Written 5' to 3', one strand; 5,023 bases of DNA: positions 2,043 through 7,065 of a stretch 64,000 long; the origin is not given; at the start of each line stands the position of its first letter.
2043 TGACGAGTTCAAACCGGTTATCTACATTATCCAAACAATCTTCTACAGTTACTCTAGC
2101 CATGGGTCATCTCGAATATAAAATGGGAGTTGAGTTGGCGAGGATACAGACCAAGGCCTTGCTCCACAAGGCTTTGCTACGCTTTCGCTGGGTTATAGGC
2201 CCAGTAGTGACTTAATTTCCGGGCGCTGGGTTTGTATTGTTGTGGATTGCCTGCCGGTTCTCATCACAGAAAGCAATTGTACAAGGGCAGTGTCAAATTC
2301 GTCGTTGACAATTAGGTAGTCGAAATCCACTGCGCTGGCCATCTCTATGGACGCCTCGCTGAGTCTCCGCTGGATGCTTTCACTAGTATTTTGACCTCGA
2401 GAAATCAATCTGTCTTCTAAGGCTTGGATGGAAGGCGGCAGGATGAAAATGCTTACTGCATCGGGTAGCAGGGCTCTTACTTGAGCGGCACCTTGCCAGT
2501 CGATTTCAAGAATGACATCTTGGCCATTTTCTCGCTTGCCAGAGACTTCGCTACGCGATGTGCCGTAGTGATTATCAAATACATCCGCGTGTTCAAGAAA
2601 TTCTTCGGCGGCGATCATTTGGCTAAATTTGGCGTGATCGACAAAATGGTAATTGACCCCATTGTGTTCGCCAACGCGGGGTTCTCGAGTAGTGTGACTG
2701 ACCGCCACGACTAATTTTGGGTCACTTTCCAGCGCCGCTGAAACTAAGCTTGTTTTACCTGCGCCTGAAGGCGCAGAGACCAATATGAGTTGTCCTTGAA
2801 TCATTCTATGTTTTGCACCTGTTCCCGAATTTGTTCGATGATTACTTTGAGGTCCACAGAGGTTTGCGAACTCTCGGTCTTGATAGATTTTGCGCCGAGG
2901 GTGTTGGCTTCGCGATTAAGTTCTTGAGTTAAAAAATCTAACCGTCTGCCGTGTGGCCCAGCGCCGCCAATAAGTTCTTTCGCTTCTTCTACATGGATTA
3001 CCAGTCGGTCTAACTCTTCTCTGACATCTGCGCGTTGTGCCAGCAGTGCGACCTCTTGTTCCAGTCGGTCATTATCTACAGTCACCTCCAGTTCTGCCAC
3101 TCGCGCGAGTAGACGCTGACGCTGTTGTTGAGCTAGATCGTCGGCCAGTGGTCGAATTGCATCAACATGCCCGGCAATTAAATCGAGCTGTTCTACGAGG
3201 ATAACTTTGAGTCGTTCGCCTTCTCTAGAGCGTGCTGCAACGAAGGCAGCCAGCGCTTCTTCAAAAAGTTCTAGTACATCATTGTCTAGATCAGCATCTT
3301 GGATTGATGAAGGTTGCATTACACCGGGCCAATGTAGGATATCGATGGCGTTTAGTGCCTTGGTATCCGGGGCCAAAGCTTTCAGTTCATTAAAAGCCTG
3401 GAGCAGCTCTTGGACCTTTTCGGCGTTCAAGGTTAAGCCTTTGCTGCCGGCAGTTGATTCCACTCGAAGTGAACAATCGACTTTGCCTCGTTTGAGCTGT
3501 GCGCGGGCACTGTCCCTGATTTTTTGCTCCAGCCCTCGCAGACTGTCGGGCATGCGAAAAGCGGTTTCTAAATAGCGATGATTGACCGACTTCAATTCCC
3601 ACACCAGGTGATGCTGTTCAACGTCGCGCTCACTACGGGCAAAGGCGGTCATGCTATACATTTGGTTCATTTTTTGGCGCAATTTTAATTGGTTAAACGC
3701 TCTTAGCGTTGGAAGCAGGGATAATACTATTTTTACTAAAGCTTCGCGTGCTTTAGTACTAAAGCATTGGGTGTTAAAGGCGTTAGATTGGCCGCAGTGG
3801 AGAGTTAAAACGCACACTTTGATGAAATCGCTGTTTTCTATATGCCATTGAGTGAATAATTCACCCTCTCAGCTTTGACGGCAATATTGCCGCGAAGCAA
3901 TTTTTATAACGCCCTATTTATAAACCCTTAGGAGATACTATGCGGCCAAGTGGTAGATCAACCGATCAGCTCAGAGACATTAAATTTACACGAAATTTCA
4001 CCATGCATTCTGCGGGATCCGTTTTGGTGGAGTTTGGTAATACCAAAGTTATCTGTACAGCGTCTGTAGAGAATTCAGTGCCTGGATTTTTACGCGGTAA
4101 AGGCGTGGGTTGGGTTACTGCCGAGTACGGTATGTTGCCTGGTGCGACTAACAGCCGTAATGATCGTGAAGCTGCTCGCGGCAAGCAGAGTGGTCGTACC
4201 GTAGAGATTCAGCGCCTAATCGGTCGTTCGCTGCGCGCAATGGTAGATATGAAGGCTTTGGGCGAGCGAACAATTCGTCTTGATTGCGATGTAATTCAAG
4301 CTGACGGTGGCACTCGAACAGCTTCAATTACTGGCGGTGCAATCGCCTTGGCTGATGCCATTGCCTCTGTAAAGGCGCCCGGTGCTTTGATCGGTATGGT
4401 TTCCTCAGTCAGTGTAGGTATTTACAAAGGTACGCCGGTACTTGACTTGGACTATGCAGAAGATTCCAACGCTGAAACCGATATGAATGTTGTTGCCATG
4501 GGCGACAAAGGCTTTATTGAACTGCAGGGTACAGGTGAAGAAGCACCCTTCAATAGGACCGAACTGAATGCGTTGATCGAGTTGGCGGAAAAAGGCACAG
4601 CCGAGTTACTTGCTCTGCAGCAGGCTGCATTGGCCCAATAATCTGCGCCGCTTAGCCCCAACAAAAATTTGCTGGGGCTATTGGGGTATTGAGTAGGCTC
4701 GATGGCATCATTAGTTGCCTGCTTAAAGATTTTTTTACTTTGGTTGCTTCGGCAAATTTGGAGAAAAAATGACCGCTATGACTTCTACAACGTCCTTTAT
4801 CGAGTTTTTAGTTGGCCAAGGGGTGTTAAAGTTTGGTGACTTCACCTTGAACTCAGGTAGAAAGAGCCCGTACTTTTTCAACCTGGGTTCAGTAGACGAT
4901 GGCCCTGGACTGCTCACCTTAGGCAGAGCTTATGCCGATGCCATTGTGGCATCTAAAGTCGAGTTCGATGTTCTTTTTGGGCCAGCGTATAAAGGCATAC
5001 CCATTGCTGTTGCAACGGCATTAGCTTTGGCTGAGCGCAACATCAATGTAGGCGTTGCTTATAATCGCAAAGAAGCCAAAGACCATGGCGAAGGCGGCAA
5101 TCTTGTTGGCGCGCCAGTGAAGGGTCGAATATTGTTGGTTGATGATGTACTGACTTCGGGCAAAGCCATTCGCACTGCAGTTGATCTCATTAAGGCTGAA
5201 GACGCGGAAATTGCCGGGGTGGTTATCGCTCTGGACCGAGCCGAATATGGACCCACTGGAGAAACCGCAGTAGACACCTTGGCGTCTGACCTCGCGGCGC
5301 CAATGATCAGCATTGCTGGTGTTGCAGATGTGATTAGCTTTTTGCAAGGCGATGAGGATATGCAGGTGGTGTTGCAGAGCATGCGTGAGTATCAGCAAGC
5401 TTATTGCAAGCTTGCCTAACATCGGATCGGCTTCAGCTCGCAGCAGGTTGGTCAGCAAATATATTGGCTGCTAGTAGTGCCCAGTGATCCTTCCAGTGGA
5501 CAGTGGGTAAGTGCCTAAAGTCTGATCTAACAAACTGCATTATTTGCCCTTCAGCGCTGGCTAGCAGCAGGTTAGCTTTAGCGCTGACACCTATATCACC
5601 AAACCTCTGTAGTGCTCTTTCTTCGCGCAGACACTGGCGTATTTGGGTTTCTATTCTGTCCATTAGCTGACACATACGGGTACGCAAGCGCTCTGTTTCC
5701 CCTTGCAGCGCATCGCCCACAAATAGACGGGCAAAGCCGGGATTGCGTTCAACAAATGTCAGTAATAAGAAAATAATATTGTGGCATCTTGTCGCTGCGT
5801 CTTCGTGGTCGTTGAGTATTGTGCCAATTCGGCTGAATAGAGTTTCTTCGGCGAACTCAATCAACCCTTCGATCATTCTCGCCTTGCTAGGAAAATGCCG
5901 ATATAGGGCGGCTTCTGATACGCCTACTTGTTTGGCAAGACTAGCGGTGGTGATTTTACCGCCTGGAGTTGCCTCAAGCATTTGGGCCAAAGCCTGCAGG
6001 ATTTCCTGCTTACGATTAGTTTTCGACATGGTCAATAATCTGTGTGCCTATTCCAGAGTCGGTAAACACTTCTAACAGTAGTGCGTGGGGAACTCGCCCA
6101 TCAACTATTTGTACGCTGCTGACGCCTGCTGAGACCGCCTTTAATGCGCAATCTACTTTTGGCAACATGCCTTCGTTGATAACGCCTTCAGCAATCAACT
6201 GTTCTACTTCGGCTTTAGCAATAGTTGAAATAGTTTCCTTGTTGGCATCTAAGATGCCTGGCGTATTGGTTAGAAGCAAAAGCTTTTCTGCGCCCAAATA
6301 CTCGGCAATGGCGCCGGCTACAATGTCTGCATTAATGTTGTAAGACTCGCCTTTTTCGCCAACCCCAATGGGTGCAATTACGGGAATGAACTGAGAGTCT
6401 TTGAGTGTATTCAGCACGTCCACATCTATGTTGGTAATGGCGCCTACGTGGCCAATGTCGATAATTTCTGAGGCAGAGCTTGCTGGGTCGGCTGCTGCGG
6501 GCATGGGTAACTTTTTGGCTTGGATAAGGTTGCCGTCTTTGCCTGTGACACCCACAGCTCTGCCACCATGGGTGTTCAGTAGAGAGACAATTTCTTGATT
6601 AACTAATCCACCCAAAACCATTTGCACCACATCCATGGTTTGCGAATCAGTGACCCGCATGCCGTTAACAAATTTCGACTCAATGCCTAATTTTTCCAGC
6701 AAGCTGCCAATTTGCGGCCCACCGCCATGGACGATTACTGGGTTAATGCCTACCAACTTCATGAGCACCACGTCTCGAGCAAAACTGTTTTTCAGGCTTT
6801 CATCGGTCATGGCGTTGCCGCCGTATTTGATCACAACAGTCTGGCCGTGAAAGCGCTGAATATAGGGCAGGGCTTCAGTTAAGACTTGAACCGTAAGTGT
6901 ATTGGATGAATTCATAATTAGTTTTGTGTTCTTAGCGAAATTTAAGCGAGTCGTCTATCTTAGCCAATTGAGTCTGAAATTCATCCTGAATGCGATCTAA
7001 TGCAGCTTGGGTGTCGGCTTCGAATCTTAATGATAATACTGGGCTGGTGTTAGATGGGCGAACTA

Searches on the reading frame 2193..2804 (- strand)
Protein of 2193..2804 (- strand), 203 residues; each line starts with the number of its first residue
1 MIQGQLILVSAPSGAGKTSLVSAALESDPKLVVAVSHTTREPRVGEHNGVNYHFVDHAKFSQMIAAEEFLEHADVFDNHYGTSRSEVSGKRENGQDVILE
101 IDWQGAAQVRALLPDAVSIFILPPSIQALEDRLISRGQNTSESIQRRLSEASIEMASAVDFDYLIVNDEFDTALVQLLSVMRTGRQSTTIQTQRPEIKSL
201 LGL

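Call 40: search_protein_families(library=ncbifam, proteins=[window:2193-2804:-], max_evalue=0.00001)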
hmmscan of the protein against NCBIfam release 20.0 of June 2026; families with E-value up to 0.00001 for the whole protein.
window:2193-2804:- (203 aa): 5 families
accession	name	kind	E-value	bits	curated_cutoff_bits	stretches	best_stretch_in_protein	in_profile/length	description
TIGR03263.1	guanyl_kin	equivalog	1.1e-69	233.7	160.45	1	4-182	1-179/180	guanylate kinase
NF011325.0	PRK14738.1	equivalog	1.1e-48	165.2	263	1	5-183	14-194/206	guanylate kinase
NF011324.0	PRK14737.1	equivalog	3.2e-45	154.2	318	1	5-181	6-182/187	guanylate kinase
TIGR02322.1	phosphon_PhnN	equivalog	3.3e-14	53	156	1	4-182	1-177/179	phosphonate metabolism protein/1,5-bisphosphokinase (PRPP-forming) PhnN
NF007485.0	PRK10078.1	equivalog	4.5e-10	39.5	153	1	4-186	2-179/186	ribose 1,5-bisphosphokinase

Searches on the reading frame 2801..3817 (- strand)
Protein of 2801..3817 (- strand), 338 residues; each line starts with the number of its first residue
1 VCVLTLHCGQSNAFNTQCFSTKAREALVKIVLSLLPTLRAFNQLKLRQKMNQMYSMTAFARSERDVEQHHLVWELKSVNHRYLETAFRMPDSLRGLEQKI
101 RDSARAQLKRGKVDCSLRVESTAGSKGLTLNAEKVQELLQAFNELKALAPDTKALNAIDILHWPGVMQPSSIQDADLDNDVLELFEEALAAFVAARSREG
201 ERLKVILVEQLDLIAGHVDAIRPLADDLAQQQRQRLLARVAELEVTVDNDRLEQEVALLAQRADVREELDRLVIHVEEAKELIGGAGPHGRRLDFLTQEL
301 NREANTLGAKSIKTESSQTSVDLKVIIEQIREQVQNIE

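Call 40: search_protein_families(library=ncbifam, proteins=[window:2801-3817:-], max_evalue=0.00001)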
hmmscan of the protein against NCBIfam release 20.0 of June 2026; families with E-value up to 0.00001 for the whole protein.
window:2801-3817:- (338 aa): 1 family
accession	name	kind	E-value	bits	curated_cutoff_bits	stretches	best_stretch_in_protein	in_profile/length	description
TIGR00255.1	TIGR00255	hypoth_equivalog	1.1e-84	284.5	167.5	1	53-338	2-291/291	YicC/YloC family endoribonuclease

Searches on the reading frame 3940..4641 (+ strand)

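Call 40: search_protein_families(library=ncbifam, proteins=[window:3940-4641:+], max_evalue=0.00001)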
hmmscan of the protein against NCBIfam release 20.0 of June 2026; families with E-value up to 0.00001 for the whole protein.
window:3940-4641:+ (233 aa): 5 families
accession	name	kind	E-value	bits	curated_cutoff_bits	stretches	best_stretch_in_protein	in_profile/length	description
TIGR01966.1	RNasePH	equivalog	1.2e-105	352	141.5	1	2-231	1-235/236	ribonuclease PH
TIGR02065.1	ECX1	equivalog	1.9e-26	92.8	318.7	1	2-232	9-227/230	exosome complex exonuclease Rrp41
NF003282.1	PRK04282.1-1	equivalog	2e-09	36.9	280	1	2-139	22-161/267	exosome complex protein Rrp42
NF008805.1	PRK11824.1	equivalog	8.8e-09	34.3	471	1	2-182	306-484/683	polyribonucleotide nucleotidyltransferase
TIGR03591.1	polynuc_phos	equivalog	4.8e-08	31.9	525.05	1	2-153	311-462/689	polyribonucleotide nucleotidyltransferase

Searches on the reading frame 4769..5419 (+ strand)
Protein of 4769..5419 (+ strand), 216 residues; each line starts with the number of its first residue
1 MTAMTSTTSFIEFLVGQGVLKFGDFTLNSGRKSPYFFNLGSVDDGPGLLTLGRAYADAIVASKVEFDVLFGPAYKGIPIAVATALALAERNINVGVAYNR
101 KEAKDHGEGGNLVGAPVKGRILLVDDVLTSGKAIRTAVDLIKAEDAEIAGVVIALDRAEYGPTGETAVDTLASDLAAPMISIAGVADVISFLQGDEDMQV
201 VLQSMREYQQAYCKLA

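Call 40: search_protein_families(library=ncbifam, proteins=[window:4769-5419:+], max_evalue=0.00001)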
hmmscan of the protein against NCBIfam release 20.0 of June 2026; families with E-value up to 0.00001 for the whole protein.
window:4769-5419:+ (216 aa): 9 families
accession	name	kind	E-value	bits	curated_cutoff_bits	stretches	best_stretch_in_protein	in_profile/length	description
TIGR00336.1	pyrE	equivalog_domain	2.1e-52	177.4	106.8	1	13-187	2-172/173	orotate phosphoribosyltransferase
TIGR01367.1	pyrE_Therm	equivalog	1.3e-13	51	150.25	1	17-159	9-146/187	orotate phosphoribosyltransferase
NF004034.0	PRK05500.1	equivalog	6.9e-13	48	656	1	16-159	296-434/478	bifunctional orotidine-5'-phosphate decarboxylase/orotate phosphoribosyltransferase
NF010382.0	PRK13809.1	equivalog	1.8e-11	43.8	208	1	13-159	16-159/210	orotate phosphoribosyltransferase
NF002620.0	PRK02277.1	subfamily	6.2e-11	42.3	115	1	48-160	69-183/201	orotate phosphoribosyltransferase-like protein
NF006328.0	PRK08558.1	equivalog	7e-07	29.1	184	0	120-157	178-215/238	adenine phosphoribosyltransferase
NF045507.1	transregGfcR_Halo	equivalog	1.4e-06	27.9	300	1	44-158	75-193/215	transcriptional regulator GfcR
NF001729.0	PRK00455.1-3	equivalog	6e-06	25.8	245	1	65-152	77-160/231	orotate phosphoribosyltransferase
NF004689.0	PRK06031.1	equivalog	8.7e-06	25.1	175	0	119-159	155-195/233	phosphoribosyltransferase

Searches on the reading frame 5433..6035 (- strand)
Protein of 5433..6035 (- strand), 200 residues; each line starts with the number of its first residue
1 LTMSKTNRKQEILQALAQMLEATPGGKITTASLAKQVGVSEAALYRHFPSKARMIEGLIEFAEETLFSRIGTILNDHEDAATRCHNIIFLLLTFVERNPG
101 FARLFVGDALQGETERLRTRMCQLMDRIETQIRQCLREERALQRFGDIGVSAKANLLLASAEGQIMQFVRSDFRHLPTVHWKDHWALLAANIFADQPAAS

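Call 40: search_protein_families(library=ncbifam, proteins=[window:5433-6035:-], max_evalue=0.00001)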
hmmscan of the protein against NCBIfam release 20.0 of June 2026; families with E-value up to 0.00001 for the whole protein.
window:5433-6035:- (200 aa): 4 families
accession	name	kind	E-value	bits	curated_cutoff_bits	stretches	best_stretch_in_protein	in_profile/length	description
NF007015.0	PRK09480.1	equivalog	7.5e-76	254.1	120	1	3-191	6-195/197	nucleoid occlusion factor SlmA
NF050111.1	TransRegSACE7040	equivalog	7.4e-07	29.3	250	1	7-101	1-95/186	SACE_7040 family transcriptional regulator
NF053731.1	TransRegFasRMycb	equivalog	9.4e-07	28.8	330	1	3-111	7-116/199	HTH-type transcriptional activator FasR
NF041196.1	ScbR_bind_reg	equivalog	1.2e-06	28.9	150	1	9-169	8-167/191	ScbR family autoregulator-binding transcription factor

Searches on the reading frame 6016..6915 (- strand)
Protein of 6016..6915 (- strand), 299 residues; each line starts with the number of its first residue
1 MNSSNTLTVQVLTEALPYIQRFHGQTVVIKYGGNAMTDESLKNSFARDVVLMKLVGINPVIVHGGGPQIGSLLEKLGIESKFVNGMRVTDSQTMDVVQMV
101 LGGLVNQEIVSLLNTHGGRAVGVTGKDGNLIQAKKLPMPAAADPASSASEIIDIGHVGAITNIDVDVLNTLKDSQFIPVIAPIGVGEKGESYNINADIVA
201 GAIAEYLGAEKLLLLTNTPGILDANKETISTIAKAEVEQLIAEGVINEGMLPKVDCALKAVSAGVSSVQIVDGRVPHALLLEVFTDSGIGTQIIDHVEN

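Call 40: search_protein_families(library=ncbifam, proteins=[window:6016-6915:-], max_evalue=0.00001)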
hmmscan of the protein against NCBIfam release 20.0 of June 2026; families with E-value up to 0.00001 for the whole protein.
window:6016-6915:- (299 aa): 13 families
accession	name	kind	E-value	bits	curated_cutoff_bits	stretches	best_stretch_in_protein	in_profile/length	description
TIGR00761.1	argB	equivalog_domain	2.8e-75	252.8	151.3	1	26-270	1-231/231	acetylglutamate kinase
NF003641.0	PRK05279.1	equivalog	1.3e-48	166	344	1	3-296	4-292/441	amino-acid N-acetyltransferase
TIGR01890.1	N-Ac-Glu-synth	equivalog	8.5e-45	153.5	202.85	1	9-294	2-278/429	amino-acid N-acetyltransferase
NF010659.0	PRK14058.1-1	equivalog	1.2e-40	139.3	223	1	27-279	2-255/267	[LysW]-aminoadipate kinase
NF003387.0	PRK04531.1-2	equivalog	1.4e-37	129.2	426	1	19-293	27-286/441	acetylglutamate kinase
NF010662.0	PRK14058.1-4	equivalog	1.8e-35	122.4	194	1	27-279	2-250/264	[LysW]-aminoadipate/[LysW]-glutamate kinase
NF010661.0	PRK14058.1-3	equivalog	2.5e-28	98.9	251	1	26-279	2-259/283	acetylglutamate/acetylaminoadipate kinase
NF003386.0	PRK04531.1-1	equivalog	1.3e-26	93.5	417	1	26-293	43-291/442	acetylglutamate kinase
NF010660.0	PRK14058.1-2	equivalog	4.7e-16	59.4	241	1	28-270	3-239/249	[LysW]-aminoadipate/[LysW]-glutamate kinase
NF040647.1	IPPK_Arch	equivalog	2.6e-09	36.7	120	1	158-293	114-259/259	isopentenyl phosphate kinase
NF009008.0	PRK12354.1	subfamily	5.9e-08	32.2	361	0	187-270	196-280/308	carbamate kinase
TIGR00746.1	arcC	equivalog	1.9e-07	30.4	358.25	0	187-266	201-285/309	carbamate kinase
NF009007.0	PRK12352.1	subfamily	1.2e-06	27.6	266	0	27-121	5-109/316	carbamate kinase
